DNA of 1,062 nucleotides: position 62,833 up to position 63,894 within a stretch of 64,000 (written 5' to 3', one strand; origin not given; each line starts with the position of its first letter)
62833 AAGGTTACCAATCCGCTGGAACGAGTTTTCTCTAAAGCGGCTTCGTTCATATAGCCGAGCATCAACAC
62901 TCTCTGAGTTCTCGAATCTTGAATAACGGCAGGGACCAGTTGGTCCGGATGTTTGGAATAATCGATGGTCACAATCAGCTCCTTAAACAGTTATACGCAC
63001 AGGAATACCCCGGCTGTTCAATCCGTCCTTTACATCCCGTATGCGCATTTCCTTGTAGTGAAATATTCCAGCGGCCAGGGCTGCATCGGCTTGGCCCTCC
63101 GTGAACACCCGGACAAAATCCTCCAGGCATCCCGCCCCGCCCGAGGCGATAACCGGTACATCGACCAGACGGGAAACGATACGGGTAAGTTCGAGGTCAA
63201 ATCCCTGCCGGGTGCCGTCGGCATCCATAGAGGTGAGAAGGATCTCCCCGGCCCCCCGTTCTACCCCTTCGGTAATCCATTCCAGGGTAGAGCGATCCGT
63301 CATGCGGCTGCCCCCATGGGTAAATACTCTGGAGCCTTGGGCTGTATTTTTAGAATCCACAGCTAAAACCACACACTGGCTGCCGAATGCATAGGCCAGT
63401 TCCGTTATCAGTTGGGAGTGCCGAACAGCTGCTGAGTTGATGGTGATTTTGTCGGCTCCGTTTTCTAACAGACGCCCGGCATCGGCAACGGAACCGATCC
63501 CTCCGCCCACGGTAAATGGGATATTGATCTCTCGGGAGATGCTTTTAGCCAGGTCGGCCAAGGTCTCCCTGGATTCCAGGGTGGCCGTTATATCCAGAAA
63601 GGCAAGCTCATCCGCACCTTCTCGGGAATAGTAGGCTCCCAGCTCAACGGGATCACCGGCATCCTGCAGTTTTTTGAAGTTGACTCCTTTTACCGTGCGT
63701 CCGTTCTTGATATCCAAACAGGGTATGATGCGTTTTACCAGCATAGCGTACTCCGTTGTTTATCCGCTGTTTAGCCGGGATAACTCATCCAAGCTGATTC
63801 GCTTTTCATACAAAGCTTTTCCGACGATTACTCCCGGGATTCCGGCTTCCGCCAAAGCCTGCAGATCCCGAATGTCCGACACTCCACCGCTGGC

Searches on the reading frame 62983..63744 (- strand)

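Call 47: search_protein_families(library=pfam, proteins=[window:62983-63744:-])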
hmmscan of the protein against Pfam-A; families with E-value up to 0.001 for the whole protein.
window:62983-63744:- (253 aa): 2 families
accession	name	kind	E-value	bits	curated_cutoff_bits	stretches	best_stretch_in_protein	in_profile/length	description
PF00977.27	His_biosynth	-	1e-76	257.8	23.6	1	5-233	1-227/228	Histidine biosynthesis protein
PF05690.20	ThiG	-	9.8e-06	25.5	23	1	67-121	168-221/247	Thiazole biosynthesis protein ThiG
